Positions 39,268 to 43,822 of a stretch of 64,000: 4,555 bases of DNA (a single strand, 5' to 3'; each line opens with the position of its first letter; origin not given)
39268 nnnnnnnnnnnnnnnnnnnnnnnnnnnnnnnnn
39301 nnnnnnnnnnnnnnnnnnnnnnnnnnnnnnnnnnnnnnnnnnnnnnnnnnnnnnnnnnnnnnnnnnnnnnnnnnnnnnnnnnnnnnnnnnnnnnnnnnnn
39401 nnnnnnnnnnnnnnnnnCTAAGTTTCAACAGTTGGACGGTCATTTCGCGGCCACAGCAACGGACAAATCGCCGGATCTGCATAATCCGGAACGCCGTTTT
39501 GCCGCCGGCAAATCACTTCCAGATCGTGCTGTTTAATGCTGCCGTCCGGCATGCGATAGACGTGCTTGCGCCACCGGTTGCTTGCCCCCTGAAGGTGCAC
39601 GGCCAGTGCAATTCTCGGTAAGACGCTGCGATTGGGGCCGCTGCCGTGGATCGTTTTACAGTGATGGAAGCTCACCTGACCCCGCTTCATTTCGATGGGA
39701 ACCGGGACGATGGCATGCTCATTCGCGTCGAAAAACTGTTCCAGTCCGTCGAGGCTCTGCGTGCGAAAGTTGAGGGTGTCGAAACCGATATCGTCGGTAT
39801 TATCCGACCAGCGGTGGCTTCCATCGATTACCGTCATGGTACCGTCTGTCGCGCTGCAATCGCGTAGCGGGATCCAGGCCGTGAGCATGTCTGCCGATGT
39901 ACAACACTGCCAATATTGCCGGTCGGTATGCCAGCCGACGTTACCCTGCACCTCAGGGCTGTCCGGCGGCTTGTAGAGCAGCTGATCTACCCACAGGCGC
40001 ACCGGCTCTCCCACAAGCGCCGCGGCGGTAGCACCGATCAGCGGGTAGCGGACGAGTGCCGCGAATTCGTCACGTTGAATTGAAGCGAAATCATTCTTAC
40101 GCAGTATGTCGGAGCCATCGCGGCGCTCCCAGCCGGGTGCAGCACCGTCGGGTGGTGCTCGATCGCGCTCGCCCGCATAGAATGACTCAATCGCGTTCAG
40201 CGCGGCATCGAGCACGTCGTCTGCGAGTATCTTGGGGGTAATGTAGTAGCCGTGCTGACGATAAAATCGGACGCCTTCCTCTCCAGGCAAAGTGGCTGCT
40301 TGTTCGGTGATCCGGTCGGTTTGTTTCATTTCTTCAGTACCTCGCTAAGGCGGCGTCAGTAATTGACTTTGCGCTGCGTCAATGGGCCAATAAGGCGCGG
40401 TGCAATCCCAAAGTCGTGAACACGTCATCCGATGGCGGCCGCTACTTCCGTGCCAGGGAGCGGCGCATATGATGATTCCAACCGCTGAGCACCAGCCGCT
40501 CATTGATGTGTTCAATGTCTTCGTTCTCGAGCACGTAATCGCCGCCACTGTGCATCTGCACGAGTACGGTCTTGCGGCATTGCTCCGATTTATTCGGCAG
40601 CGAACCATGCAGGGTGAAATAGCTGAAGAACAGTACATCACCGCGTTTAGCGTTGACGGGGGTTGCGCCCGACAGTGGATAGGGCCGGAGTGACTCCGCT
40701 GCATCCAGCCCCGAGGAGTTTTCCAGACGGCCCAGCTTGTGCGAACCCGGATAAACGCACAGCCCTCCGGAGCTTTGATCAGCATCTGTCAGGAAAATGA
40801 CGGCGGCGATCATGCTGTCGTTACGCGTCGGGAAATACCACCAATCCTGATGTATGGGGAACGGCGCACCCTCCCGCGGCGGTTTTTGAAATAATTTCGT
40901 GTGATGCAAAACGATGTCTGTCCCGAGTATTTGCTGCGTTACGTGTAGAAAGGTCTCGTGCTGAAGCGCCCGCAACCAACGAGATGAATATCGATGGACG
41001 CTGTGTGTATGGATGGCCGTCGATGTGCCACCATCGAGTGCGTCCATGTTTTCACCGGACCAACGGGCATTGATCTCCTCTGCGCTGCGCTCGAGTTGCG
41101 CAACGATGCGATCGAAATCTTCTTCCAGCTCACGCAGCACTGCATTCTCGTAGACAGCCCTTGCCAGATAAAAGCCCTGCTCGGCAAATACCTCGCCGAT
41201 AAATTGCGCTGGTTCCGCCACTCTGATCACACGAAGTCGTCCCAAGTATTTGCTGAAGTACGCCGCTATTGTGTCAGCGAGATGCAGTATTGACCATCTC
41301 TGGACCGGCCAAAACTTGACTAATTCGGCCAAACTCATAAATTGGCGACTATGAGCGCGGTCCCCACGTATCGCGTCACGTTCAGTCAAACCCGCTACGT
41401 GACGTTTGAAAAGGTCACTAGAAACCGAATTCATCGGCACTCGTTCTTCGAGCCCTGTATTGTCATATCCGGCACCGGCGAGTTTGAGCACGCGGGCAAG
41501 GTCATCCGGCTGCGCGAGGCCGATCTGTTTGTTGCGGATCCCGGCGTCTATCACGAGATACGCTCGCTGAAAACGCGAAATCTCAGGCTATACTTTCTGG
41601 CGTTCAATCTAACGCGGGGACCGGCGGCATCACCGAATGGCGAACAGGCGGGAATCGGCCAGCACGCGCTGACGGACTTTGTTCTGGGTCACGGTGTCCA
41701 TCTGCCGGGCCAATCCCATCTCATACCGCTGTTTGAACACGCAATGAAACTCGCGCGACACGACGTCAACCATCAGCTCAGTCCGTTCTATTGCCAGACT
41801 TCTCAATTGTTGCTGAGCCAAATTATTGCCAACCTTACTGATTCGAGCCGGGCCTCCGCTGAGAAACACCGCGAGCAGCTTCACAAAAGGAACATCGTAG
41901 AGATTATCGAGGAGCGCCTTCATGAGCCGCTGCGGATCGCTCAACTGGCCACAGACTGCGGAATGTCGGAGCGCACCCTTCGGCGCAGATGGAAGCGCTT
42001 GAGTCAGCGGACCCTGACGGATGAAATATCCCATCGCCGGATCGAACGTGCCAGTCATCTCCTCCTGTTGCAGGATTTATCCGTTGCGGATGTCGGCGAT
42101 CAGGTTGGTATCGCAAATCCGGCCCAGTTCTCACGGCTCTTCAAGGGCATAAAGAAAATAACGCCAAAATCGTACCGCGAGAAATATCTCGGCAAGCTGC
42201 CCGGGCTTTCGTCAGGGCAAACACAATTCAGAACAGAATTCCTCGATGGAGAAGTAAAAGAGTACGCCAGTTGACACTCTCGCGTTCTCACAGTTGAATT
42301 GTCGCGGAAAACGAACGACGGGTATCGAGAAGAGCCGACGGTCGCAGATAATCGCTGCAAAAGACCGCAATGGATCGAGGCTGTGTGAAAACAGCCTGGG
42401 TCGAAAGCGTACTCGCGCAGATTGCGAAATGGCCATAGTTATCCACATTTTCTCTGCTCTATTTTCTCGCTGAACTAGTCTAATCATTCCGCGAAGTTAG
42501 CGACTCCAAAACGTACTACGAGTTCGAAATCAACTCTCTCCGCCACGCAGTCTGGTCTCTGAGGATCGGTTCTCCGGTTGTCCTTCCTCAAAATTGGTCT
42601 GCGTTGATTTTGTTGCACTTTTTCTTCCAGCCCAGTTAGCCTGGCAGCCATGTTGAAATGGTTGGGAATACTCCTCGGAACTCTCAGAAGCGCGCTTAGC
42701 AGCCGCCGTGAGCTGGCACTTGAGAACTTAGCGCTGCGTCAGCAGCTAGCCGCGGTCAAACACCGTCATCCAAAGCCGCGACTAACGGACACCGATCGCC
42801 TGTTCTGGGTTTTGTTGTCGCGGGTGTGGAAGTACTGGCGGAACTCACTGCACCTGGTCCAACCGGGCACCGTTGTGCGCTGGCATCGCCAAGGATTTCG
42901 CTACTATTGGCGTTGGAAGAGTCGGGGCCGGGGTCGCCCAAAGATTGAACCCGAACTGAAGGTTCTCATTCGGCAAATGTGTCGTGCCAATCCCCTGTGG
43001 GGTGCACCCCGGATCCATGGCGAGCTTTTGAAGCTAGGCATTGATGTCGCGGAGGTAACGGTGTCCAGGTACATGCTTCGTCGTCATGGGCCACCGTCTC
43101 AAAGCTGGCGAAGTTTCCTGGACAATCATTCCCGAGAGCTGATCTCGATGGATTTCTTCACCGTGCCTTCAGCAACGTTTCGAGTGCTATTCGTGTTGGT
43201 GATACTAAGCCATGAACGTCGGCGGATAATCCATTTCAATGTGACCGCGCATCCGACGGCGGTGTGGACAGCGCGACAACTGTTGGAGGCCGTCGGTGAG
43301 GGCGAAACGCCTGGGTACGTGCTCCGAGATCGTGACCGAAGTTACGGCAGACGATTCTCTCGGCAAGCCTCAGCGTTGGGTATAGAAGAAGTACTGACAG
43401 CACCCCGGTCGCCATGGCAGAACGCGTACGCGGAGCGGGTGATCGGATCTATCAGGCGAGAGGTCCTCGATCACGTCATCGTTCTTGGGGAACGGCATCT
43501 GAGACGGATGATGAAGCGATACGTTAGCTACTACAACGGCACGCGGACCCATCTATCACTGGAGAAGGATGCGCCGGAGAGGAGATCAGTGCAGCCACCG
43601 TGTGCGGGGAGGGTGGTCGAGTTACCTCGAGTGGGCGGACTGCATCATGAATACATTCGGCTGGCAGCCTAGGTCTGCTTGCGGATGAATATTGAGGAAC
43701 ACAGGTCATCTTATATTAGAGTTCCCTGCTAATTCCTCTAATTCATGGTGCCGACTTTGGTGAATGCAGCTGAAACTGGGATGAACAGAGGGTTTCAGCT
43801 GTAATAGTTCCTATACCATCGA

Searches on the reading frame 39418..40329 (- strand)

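Call 10: search_protein_families(library=pfam, proteins=[window:39418-40329:-], max_evalue=0.0001)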
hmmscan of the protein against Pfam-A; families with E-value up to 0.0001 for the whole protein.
window:39418-40329:- (303 aa): 1 family
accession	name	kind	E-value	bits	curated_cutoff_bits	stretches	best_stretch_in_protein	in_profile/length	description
PF05721.19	PhyH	-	1e-26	95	22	1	23-240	1-212/213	Phytanoyl-CoA dioxygenase (PhyH)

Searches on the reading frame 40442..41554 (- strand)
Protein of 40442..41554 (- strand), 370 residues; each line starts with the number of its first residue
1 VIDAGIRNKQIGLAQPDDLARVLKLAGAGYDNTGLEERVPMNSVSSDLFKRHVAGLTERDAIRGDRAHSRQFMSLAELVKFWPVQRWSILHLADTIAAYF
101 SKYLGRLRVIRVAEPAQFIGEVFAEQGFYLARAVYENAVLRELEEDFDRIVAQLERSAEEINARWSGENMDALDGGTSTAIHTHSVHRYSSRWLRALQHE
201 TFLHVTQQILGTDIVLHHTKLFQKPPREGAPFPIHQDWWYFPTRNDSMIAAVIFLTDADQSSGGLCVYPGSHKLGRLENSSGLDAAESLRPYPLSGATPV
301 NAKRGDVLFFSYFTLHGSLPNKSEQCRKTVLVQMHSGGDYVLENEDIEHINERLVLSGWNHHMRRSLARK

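Call 10: search_protein_families(library=pfam, proteins=[window:40442-41554:-], max_evalue=0.0001)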
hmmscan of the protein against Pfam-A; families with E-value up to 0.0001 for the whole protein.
window:40442-41554:- (370 aa): 1 family
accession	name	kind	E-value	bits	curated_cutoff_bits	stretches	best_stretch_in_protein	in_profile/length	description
PF05721.19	PhyH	-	3.4e-31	109.6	22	1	123-328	1-212/213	Phytanoyl-CoA dioxygenase (PhyH)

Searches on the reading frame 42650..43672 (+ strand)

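Call 10: search_protein_families(library=pfam, proteins=[window:42650-43672:+], max_evalue=0.0001)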
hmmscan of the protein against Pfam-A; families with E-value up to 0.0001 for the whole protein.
window:42650-43672:+ (340 aa): 4 families
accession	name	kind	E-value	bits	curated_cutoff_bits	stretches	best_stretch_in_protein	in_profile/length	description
PF13683.12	rve_3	-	7.2e-13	48.5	26.5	1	244-309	2-67/67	Integrase core domain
PF13565.12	HTH_32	-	3.9e-07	31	33.7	1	76-142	7-73/73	Homeodomain-like domain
PF00665.32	rve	-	4.1e-06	27.4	32.6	1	159-255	2-102/102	Integrase core domain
PF13276.12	HTH_21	-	5.4e-05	23.8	28.1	1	102-142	5-47/60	HTH-like domain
